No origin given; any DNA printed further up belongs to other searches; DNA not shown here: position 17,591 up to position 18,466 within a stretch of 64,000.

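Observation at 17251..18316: Divergent mini-exosortase + 4-TM partner cassette wedged inside a bacillosamine-type sugar sub-operon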

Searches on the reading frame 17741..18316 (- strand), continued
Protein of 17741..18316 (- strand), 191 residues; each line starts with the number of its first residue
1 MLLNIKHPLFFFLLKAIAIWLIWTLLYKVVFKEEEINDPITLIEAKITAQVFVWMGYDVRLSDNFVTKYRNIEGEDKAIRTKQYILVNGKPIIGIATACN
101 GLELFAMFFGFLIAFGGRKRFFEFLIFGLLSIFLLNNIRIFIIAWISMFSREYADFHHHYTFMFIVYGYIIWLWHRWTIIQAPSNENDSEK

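Call 46: find_homologous_proteins(query=A6, max_evalue=0.001)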
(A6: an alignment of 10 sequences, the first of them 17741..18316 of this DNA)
Query A6 (10 sequences) (191 aa, profile of the alignment): 111 proteins with E <= 0.001 among 2825 candidates.
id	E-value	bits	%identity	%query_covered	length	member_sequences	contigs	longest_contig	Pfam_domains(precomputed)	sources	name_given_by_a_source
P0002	9.5e-84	298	69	100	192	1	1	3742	PF09721.16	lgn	-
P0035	3.3e-82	293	33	92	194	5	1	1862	PF09721.16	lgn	-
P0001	4.0e-82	293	100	100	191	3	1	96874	PF09721.16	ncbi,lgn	-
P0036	4.8e-82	292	31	92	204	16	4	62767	PF09721.16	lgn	-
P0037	7.9e-82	292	33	97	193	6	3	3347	PF09721.16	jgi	jgi:exosortase/archaeosortase family protein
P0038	2.7e-81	290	35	87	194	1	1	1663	PF09721.16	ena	-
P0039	3.3e-81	290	34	96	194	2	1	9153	PF09721.16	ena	-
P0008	4.4e-81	289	60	98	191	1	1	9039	PF09721.16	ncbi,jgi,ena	jgi:exosortase/archaeosortase family protein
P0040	5.9e-81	289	34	96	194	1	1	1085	PF09721.16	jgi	jgi:exosortase/archaeosortase family protein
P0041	7.2e-81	289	34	96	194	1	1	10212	PF09721.16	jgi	-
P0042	8.5e-81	288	32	96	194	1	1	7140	PF09721.16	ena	-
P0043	1.0e-80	288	32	96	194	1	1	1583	PF09721.16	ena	-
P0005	1.1e-80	288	66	97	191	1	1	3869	PF09721.16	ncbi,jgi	jgi:exosortase/archaeosortase family protein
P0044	1.9e-80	287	32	96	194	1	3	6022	PF09721.16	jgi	jgi:exosortase/archaeosortase family protein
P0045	3.2e-80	286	32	96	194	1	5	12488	PF09721.16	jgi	-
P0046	1.3e-79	284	31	96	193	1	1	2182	PF09721.16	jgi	-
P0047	1.4e-79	284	31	96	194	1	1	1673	PF09721.16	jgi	-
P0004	2.2e-79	284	67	98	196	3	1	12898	-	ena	-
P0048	2.8e-79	283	34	92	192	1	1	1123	PF09721.16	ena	-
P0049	4.2e-79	283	32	95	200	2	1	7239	PF09721.16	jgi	-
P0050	5.5e-79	282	32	91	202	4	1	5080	PF09721.16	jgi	-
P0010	7.5e-79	282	59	96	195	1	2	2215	PF09721.16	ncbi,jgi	jgi:exosortase/archaeosortase family protein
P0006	8.5e-79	282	63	98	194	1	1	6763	PF09721.16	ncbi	-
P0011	9.6e-79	282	59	96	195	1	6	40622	PF09721.16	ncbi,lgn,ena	-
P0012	1.2e-78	281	59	96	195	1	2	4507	PF09721.16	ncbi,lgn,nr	ncbi:MAG: archaeosortase/exosortase family protein [Bacteroidetes bacterium]|nr:archaeosortase/exoso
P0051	3.1e-78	280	33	97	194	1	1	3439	PF09721.16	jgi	-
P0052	3.6e-78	280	33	94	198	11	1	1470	PF09721.16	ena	-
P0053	5.7e-78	279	34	98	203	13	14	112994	PF09721.16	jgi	-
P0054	7.1e-78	279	32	96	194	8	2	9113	PF09721.16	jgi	-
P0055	2.4e-77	277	31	94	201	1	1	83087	PF09721.16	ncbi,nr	ncbi:MAG TPA: hypothetical protein VHD83_23455 [Puia sp.]|nr:hypothetical protein [Puia sp.]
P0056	2.6e-77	277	32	97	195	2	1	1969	PF09721.16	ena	-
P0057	1.0e-76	275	32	92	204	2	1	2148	PF09721.16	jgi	jgi:exosortase family protein XrtF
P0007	3.3e-76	273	61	100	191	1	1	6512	PF09721.16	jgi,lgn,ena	jgi:exosortase/archaeosortase family protein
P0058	3.4e-76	273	33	92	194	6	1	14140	PF09721.16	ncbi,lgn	-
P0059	9.4e-76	272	33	87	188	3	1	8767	PF09721.16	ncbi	ncbi:MAG TPA: archaeosortase/exosortase family protein [Puia sp.]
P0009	2.8e-75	270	59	97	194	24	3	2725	PF09721.16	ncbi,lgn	-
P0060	3.7e-75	270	34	95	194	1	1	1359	PF09721.16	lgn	-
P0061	4.1e-74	267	34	91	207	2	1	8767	PF09721.16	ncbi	ncbi:MAG TPA: hypothetical protein VGM31_16420 [Puia sp.]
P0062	5.6e-74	266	35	93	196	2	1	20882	PF09721.16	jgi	jgi:exosortase/archaeosortase family protein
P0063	2.9e-70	254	32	98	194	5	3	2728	PF09721.16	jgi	jgi:exosortase/archaeosortase family protein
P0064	1.6e-69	251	33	88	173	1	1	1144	PF09721.16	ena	-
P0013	7.2e-69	249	56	90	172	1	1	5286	PF09721.16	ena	-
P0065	5.8e-68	246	33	85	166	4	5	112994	PF09721.16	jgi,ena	-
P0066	2.3e-66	241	33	88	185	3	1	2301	PF09721.16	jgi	jgi:exosortase/archaeosortase family protein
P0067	2.4e-66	241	34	88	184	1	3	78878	PF09721.16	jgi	jgi:exosortase/archaeosortase family protein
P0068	3.2e-66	241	35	88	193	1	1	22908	PF09721.16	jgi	jgi:exosortase/archaeosortase family protein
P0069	2.2e-65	238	34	92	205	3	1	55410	PF09721.16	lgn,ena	-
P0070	1.1e-64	236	43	49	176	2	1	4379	PF09721.16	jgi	jgi:exosortase/archaeosortase family protein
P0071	3.1e-64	234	29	98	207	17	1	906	PF09721.16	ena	-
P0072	6.4e-64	233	31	94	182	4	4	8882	PF09721.16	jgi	jgi:exosortase/archaeosortase family protein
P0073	1.2e-63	232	31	90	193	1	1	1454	PF09721.16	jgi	jgi:exosortase/archaeosortase family protein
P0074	3.1e-63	231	32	81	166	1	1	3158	PF09721.16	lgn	-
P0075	5.1e-63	230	33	93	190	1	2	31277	PF09721.16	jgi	jgi:exosortase/archaeosortase family protein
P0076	6.0e-62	227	34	77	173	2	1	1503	PF09721.16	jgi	jgi:exosortase/archaeosortase family protein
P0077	6.4e-62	227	31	88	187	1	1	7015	PF09721.16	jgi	jgi:exosortase/archaeosortase family protein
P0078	3.1e-61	225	31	93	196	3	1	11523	PF09721.16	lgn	-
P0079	3.4e-61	224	33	92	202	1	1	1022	PF09721.16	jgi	jgi:exosortase family protein XrtF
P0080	1.2e-60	223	27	98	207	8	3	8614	PF09721.16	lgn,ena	-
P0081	3.5e-59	218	43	54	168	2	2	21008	PF09721.16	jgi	-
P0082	8.9e-59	216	34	92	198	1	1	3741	PF09721.16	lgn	-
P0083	5.6e-58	214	30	92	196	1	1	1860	PF09721.16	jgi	jgi:exosortase family protein XrtF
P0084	3.3e-57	211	33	86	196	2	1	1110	PF09721.16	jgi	-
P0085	1.2e-55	206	32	94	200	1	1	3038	PF09721.16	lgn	-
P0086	1.5e-55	206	37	87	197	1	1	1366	PF09721.16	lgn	-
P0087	5.2e-55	204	30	93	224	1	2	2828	PF09721.16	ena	-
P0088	1.9e-54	202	34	91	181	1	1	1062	PF09721.16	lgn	-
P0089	2.6e-54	202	44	52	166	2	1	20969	PF09721.16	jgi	-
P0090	3.4e-54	202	31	92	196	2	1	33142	PF09721.16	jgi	-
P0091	3.4e-54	202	30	92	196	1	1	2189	PF09721.16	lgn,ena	-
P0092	3.8e-54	201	30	91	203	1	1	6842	PF09721.16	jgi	jgi:exosortase family protein XrtF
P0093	4.0e-53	198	29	98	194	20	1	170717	PF09721.16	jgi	jgi:exosortase family protein XrtF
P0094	7.8e-53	197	31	91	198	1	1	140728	PF09721.16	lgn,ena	-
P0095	8.8e-53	197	47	48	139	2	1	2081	PF09721.16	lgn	-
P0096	4.4e-52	195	32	92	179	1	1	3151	PF09721.16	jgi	jgi:exosortase/archaeosortase family protein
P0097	1.5e-51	193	39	62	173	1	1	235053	PF09721.16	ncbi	ncbi:archaeosortase/exosortase family protein [Flavitalea flava]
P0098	1.6e-51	193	29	98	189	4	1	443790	PF09721.16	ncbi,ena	-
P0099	2.3e-51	192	30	94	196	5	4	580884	PF09721.16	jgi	-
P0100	5.5e-51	191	33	84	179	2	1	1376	PF09721.16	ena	-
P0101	6.4e-51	191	29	87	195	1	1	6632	PF09721.16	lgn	-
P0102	6.6e-51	191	30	93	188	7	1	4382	PF09721.16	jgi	-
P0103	1.6e-50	190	28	92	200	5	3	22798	PF09721.16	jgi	jgi:exosortase/archaeosortase family protein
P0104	2.2e-50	189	31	85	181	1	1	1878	PF09721.16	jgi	jgi:exosortase family protein XrtF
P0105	4.9e-50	188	29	90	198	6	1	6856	PF09721.16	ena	-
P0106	6.0e-50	188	31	94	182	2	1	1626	PF09721.16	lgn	-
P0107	9.7e-50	187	29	93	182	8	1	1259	PF09721.16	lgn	-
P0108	1.4e-49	187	32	88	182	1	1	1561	PF09721.16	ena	-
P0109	1.5e-49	186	32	87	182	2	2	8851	PF09721.16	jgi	-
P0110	1.9e-49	186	30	87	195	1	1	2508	PF09721.16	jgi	jgi:exosortase family protein XrtF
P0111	2.0e-49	186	28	93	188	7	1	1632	PF09721.16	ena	-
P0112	4.2e-49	185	30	90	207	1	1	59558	PF09721.16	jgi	jgi:exosortase family protein XrtF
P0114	3.9e-48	182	29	91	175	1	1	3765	PF09721.16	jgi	jgi:exosortase family protein XrtF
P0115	5.8e-48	181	30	92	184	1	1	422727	PF09721.16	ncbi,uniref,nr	ncbi:exosortase family protein XrtF [Flavitalea sp. BT771]|uniref:exosortase family protein XrtF n=1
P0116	1.5e-47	180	31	75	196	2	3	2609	PF09721.16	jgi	jgi:exosortase/archaeosortase family protein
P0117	2.3e-47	179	29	92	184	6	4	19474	PF09721.16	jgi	jgi:exosortase family protein XrtF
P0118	2.5e-47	179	31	90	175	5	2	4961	PF09721.16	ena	-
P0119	5.6e-47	178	31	82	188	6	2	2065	PF09721.16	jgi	jgi:exosortase/archaeosortase family protein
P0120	1.3e-46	177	31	92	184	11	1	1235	PF09721.16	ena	-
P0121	2.8e-46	176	31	92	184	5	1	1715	PF09721.16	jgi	-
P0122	5.8e-46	175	37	59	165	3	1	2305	PF09721.16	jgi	-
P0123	6.7e-46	174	30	90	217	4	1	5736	PF09721.16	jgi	jgi:exosortase family protein XrtF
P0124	1.1e-45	174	30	84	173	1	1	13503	PF09721.16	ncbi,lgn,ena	-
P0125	9.1e-45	171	30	90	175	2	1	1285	PF09721.16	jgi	jgi:exosortase family protein XrtF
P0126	1.1e-44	170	36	54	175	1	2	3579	PF09721.16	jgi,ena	jgi:exosortase/archaeosortase family protein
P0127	1.6e-44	170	41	46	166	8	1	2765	PF09721.16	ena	-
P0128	4.1e-42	162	51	69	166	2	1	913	PF09721.16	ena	-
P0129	4.1e-39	152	37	53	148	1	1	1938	PF09721.16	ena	-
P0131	4.4e-31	126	33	85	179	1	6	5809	PF09721.16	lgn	-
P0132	1.2e-19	89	38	57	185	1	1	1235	PF09721.16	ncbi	-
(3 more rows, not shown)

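Call 48: find_encoding_contigs(protein=P0115, flank=7000, max_places=1)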
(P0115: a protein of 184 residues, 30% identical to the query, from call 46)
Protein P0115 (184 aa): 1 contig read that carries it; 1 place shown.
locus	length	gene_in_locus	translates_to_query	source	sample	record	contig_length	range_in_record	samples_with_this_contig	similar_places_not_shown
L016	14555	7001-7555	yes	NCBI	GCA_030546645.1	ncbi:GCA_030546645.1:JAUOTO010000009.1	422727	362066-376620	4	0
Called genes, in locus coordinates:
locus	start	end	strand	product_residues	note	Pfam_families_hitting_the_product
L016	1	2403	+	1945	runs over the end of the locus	PF22352:K319L-like_PKD, PF22352:K319L-like_PKD, PF25390:WD40_RLD, PF22352:K319L-like_PKD, PF22352:K319L-like_PKD, PF22352:K319L-like_PKD, PF18911:PKD_4, PF22352:K319L-like_PKD, +7 more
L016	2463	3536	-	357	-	PF08241:Methyltransf_11, PF13649:Methyltransf_25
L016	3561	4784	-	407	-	PF00534:Glycos_transf_1, PF13692:Glyco_trans_1_4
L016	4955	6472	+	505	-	-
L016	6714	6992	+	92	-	PF28310:PID_CTERM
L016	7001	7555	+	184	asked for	PF09721:Exosortase_EpsH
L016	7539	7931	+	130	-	-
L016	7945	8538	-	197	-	PF12710:HAD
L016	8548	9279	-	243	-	PF00106:adh_short, PF13561:adh_short_C2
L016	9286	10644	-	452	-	PF01565:FAD_binding_4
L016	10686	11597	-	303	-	PF01040:UbiA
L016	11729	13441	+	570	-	-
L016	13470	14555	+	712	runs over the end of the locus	PF17191:RecG_wedge, PF01336:tRNA_anti-codon, PF00270:DEAD, PF04851:ResIII, PF00271:Helicase_C, PF19833:RecG_dom3_C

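Call 49: find_encoding_contigs(protein=P0098, flank=7000, max_places=1)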
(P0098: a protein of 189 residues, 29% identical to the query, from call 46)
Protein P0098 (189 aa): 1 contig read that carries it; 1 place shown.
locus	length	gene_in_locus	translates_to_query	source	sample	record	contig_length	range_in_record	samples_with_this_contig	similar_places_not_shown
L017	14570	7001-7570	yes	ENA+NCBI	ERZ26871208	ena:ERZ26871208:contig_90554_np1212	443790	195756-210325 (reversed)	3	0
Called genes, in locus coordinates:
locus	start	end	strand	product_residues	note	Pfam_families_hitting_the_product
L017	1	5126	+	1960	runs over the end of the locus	PF07495:Y_Y_Y (faint), PF22352:K319L-like_PKD, PF22352:K319L-like_PKD, PF22352:K319L-like_PKD, PF17963:Big_9 (weak), PF18911:PKD_4, PF22352:K319L-like_PKD, PF18962:Por_Secre_tail, +7 more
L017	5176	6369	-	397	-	PF00534:Glycos_transf_1, PF13692:Glyco_trans_1_4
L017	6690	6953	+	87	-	PF28310:PID_CTERM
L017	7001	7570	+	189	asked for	PF09721:Exosortase_EpsH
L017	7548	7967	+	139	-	-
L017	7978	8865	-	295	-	PF01040:UbiA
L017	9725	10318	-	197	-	PF00702:Hydrolase (faint), PF12710:HAD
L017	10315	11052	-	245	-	PF00106:adh_short, PF13561:adh_short_C2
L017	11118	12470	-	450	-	PF01943:Polysacc_synt, PF13440:Polysacc_synt_3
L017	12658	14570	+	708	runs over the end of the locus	PF17191:RecG_wedge, PF01336:tRNA_anti-codon (weak), PF00270:DEAD, PF04851:ResIII, PF00271:Helicase_C, PF19833:RecG_dom3_C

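Call 50: find_encoding_contigs(protein=P0097, flank=7000, max_places=1)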
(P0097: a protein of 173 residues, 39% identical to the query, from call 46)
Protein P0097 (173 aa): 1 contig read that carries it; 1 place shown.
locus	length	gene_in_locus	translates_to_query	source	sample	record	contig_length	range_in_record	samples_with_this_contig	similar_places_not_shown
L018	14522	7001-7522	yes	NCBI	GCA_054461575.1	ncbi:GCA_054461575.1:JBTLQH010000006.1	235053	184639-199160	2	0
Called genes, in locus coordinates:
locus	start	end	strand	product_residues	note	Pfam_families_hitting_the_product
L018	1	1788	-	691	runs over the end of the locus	PF17957:Big_7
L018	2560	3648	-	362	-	PF08241:Methyltransf_11, PF13649:Methyltransf_25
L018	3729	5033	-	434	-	PF13692:Glyco_trans_1_4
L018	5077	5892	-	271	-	PF13640:2OG-FeII_Oxy_3, PF13661:2OG-FeII_Oxy_4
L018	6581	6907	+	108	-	PF28310:PID_CTERM (weak)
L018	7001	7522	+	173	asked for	PF09721:Exosortase_EpsH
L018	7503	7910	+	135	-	-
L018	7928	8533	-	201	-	PF00702:Hydrolase (weak), PF12710:HAD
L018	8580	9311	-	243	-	PF00106:adh_short, PF13561:adh_short_C2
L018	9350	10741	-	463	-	PF01565:FAD_binding_4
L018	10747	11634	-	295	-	PF01040:UbiA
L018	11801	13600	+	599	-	-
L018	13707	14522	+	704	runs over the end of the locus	PF17191:RecG_wedge, PF01336:tRNA_anti-codon (weak), PF00270:DEAD, PF04851:ResIII, PF00271:Helicase_C, PF19833:RecG_dom3_C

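Call 56: find_related_loci(query=A8, collection=metagenome_contigs, flank=6000)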
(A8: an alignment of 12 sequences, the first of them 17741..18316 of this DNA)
Query A8 (191 aa) in metagenome_contigs; peptide patterns used: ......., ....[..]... (x = any residue, [..] = any of these).
380 stretches matched a pattern; 12 encode a relative of the query (tblastn E <= 1e-3); 12 distinct loci.
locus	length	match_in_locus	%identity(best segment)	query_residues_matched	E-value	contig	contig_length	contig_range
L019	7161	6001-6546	59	5-190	9e-63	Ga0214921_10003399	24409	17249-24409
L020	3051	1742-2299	57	1-190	7e-58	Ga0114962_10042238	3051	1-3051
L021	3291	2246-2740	36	9-185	1e-29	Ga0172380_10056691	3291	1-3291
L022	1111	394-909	33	4-174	3e-25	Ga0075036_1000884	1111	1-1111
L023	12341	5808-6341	33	12-188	3e-23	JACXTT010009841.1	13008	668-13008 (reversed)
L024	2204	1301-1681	36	58-177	2e-19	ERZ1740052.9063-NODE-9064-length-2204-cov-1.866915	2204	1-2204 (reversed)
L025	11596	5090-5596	28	12-178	5e-19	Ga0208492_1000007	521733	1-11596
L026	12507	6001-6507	31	12-178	2e-22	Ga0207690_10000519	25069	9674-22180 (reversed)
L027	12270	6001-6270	41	90-178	1e-16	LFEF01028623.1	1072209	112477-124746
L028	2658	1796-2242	29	16-177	5e-16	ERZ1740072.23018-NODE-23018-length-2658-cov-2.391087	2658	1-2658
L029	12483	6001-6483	28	11-174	2e-15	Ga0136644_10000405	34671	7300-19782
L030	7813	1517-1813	38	80-177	5e-19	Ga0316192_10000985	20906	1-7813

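Call 63: search_protein_families(library=ncbifam, proteins=[L025:4750-5043:+, L025:5036-5638:+, L025:5616-6035:+, L025:6075-7049:+, L030:1331-1858:+, L030:1851-2315:+, L029:5914-6531:+, L029:6521-6964:+, L016:7001-7555:+, L016:7539-7931:+], max_evalue=0.01)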
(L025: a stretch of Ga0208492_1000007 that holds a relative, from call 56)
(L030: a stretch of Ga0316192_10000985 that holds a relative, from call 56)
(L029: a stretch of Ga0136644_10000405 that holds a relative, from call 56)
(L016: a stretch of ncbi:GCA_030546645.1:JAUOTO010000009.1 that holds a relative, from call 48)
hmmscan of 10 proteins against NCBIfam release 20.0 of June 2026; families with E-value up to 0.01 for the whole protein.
L025:4750-5043:+ (97 aa): 2 families
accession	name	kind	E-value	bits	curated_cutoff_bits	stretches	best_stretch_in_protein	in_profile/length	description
NF046080.1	PID_CTERM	domain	2.9e-08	33.4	26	1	63-87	1-25/25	PID-CTERM protein-sorting domain-containing protein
NF043072.1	GAS_sig_Nterm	subfamily_domain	0.0014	18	44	1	1-20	1-20/33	SpoV family signaling peptide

L025:5036-5638:+ (200 aa): 9 families
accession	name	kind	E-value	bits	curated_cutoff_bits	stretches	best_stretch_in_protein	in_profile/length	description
NF046081.1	exosort_XrtX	exception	1.3e-32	113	170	1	15-190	3-162/168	exosortase X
TIGR04128.1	exoso_Fjoh_1448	exception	7.5e-18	65.3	90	1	14-189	6-171/174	exosortase family protein XrtF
TIGR04177.1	exosort_XrtH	exception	2.3e-12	47.2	86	1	102-188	67-153/158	exosortase H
TIGR04178.1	exo_archaeo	signature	3.6e-12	46.4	23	1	102-186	2-92/97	exosortase/archaeosortase family protein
NF046083.1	exosort_XrtY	exception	3.4e-11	43.3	160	1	93-183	75-164/168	exosortase Y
TIGR04144.1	archaeo_VPXXXP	exception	1.9e-08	34.4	150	1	94-187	57-150/156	archaeosortase B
TIGR04300.1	exosort_XrtM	exception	7.8e-06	26.4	125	1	97-187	51-144/150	exosortase family protein XrtM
TIGR04124.1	archaeo_artE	exception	6.8e-05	22.9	95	1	97-184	59-148/153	archaeosortase family protein ArtE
TIGR04125.1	exosort_PGF_TRM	exception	0.003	17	75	1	44-151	101-194/271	archaeosortase A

L025:5616-6035:+ (139 aa): 1 family
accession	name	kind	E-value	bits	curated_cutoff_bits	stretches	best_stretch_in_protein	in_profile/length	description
NF007562.1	PRK10189.1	equivalog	0.0092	14.8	465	0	49-108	193-252/470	EmmdR/YeeO family multidrug/toxin efflux MATE transporter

L025:6075-7049:+ (324 aa): 1 family
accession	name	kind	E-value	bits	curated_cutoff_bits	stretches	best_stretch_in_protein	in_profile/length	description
TIGR02764.1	spore_ybaN_pdaB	equivalog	0.0001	22.1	237.4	1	115-205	57-146/191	polysaccharide deacetylase family sporulation protein PdaB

L030:1331-1858:+ (175 aa): 13 families
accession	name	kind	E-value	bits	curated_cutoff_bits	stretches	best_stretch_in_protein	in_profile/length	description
NF046081.1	exosort_XrtX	exception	6.9e-54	182.2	170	1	9-168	3-165/168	exosortase X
TIGR04128.1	exoso_Fjoh_1448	exception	2e-19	70.5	90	1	9-166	11-173/174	exosortase family protein XrtF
NF046083.1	exosort_XrtY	exception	2e-17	63.6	160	1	27-162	24-168/168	exosortase Y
TIGR04178.1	exo_archaeo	signature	3.1e-14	53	23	1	77-162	2-94/97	exosortase/archaeosortase family protein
TIGR04177.1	exosort_XrtH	exception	2e-10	40.9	86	1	76-164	66-154/158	exosortase H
TIGR04124.1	archaeo_artE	exception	7.1e-09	35.9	95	1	3-163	2-149/153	archaeosortase family protein ArtE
TIGR04300.1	exosort_XrtM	exception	2.1e-07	31.5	125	1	68-163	47-145/150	exosortase family protein XrtM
TIGR04144.1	archaeo_VPXXXP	exception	1.3e-06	28.5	150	1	39-163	26-151/156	archaeosortase B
TIGR04175.1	archaeo_artD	exception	2.2e-05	24.5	125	1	62-163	42-140/150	archaeosortase D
NF033505.2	paceosortase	exception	3.6e-05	23.9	80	1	78-166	60-149/167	pacearchaeosortase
TIGR03763.1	cyanoexo_CrtA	exception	5.8e-05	22.7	150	1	54-158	144-252/260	cyanoexosortase A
TIGR04125.1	exosort_PGF_TRM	exception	0.00011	21.8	75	1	36-131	99-199/271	archaeosortase A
NF045528.1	heimosortase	equivalog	0.0035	17.4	130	0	75-147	85-157/199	heimdallarchaeosortase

L030:1851-2315:+ (154 aa): 1 family
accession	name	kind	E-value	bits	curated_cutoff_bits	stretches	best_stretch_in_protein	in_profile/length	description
NF046082.1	assoc_w_XrtX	equivalog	9.1e-12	44.9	75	1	6-146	3-146/147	XrtX-associated membrane protein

L029:5914-6531:+ (205 aa): 10 families
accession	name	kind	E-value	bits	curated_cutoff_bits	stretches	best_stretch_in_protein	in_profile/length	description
NF046081.1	exosort_XrtX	exception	6.5e-28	97.7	170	1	30-201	6-166/168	exosortase X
TIGR04128.1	exoso_Fjoh_1448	exception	3.2e-17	63.3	90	1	31-197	11-172/174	exosortase family protein XrtF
NF046083.1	exosort_XrtY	exception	1.3e-12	47.9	160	1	99-194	73-168/168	exosortase Y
TIGR04178.1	exo_archaeo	signature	3.4e-10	40.1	23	1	111-193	3-90/97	exosortase/archaeosortase family protein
TIGR04124.1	archaeo_artE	exception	3.8e-07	30.3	95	1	96-202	51-152/153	archaeosortase family protein ArtE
TIGR04125.1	exosort_PGF_TRM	exception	4.3e-07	29.6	75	1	40-163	86-198/271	archaeosortase A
NF033505.2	paceosortase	exception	0.0005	20.2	80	1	98-197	48-148/167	pacearchaeosortase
TIGR04144.1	archaeo_VPXXXP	exception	0.0012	18.8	150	1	96-166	50-121/156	archaeosortase B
TIGR04175.1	archaeo_artD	exception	0.0014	18.6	125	1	89-194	37-139/150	archaeosortase D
TIGR04300.1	exosort_XrtM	exception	0.0035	17.8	125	1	108-193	54-139/150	exosortase family protein XrtM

L029:6521-6964:+ (147 aa): 0 families

L016:7001-7555:+ (184 aa): 12 families
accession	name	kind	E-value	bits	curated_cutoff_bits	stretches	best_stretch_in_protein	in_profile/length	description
NF046081.1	exosort_XrtX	exception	3.1e-41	141.1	170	1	14-177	2-162/168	exosortase X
TIGR04128.1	exoso_Fjoh_1448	exception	6.7e-27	94.8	90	1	14-177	6-172/174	exosortase family protein XrtF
TIGR04178.1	exo_archaeo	signature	1.2e-13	51.2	23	1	89-173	2-92/97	exosortase/archaeosortase family protein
TIGR04177.1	exosort_XrtH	exception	2.2e-12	47.3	86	1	25-176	9-154/158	exosortase H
NF046083.1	exosort_XrtY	exception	1.5e-11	44.5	160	1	68-173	65-167/168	exosortase Y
TIGR04300.1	exosort_XrtM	exception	3.3e-06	27.6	125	1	84-179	51-148/150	exosortase family protein XrtM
TIGR04144.1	archaeo_VPXXXP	exception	1.5e-05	25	150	1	81-176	57-152/156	archaeosortase B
TIGR03110.1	exosort_Gpos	exception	5.6e-05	23.1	102.75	1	79-176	78-179/187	exosortase family protein XrtG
TIGR04124.1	archaeo_artE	exception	0.0011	19.1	95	1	85-174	60-148/153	archaeosortase family protein ArtE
NF045528.1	heimosortase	equivalog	0.002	18.1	130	1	77-156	76-154/199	heimdallarchaeosortase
TIGR04125.1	exosort_PGF_TRM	exception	0.0026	17.2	75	1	44-140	101-196/271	archaeosortase A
NF033505.2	paceosortase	exception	0.0048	17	80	1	86-173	56-144/167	pacearchaeosortase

L016:7539-7931:+ (130 aa): 1 family
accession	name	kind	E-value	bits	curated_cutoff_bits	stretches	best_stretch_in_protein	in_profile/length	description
NF046082.1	assoc_w_XrtX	equivalog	0.0023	17.7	75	1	69-126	89-145/147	XrtX-associated membrane protein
